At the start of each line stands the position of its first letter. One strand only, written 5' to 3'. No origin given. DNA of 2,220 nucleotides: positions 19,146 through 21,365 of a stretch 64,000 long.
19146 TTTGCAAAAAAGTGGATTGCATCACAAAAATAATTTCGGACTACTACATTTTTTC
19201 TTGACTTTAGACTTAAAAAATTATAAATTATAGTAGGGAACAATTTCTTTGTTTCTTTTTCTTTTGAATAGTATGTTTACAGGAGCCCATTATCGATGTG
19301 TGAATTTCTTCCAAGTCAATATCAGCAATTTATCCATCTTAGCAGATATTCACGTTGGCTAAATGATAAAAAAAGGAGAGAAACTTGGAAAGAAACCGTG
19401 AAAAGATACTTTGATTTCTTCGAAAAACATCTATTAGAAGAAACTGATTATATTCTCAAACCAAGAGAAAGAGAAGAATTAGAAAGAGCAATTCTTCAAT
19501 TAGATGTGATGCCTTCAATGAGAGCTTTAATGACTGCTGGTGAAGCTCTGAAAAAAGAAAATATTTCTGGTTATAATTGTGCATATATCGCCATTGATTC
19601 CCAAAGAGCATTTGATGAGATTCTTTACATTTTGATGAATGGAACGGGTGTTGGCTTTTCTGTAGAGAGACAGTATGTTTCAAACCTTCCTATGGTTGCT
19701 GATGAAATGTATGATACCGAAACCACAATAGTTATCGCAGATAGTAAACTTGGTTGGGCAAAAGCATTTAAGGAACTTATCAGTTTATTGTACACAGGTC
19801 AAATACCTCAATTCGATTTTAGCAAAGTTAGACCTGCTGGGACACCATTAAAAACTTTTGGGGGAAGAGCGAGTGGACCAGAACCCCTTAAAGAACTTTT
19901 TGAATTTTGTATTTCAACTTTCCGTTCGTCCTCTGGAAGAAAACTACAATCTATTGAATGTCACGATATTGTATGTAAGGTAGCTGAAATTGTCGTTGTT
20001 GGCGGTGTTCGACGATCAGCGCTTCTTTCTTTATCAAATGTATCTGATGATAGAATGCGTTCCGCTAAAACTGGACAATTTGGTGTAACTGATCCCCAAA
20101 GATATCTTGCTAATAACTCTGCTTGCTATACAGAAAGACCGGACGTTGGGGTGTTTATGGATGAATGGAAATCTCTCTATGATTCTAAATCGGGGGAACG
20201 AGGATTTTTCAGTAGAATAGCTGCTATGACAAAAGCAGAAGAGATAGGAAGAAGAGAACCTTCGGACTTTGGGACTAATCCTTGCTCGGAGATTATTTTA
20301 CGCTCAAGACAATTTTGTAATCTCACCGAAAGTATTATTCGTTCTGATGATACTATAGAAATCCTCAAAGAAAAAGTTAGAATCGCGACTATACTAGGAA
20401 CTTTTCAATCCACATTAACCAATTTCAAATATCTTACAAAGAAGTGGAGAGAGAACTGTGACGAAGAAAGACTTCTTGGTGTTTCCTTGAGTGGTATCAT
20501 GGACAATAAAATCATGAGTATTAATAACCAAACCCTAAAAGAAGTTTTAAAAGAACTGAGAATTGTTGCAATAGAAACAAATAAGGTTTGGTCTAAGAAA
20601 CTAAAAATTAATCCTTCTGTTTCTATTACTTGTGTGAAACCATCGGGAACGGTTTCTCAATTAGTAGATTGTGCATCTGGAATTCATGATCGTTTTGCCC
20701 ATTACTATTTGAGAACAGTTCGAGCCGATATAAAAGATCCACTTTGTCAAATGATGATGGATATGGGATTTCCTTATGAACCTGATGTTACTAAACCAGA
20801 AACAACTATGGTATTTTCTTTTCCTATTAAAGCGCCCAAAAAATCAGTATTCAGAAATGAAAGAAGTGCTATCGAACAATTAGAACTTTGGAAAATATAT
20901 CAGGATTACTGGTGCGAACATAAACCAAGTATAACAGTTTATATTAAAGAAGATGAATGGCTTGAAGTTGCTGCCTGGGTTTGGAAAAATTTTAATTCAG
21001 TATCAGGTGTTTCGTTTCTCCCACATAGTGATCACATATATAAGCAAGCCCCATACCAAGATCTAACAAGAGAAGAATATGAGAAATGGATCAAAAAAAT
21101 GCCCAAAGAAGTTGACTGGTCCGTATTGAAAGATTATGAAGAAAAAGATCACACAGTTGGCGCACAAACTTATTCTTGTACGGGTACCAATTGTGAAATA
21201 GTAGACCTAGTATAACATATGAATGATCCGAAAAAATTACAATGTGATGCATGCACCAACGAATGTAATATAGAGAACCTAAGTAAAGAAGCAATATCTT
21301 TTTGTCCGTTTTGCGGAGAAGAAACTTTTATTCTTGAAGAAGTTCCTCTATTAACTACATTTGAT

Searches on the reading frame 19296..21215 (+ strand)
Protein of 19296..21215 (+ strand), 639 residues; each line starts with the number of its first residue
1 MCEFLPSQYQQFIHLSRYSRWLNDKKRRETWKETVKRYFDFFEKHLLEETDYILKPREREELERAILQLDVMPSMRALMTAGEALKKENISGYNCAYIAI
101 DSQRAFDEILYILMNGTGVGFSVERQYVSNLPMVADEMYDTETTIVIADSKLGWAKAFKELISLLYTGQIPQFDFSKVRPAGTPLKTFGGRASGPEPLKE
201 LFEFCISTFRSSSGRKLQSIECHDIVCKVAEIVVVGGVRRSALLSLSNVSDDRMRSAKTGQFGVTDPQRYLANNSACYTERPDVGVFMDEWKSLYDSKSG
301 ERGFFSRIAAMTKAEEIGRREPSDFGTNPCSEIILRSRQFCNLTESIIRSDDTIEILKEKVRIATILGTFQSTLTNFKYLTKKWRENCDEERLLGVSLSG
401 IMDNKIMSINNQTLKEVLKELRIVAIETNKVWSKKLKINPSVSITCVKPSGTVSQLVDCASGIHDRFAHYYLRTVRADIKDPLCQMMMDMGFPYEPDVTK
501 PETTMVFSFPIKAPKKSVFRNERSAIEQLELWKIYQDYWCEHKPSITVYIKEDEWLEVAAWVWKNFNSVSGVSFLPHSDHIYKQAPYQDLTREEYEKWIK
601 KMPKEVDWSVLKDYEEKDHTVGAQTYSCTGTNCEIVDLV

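Call 23: search_protein_families(library=phrogs, proteins=[window:19296-21215:+], max_evalue=0.00001)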
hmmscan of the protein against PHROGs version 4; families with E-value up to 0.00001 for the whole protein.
window:19296-21215:+ (639 aa): 1 family
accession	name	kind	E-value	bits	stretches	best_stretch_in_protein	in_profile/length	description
phrog_367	-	DNA, RNA and nucleotide metabolism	1e-183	613.3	1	5-637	30-698/701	ribonucleotide reductase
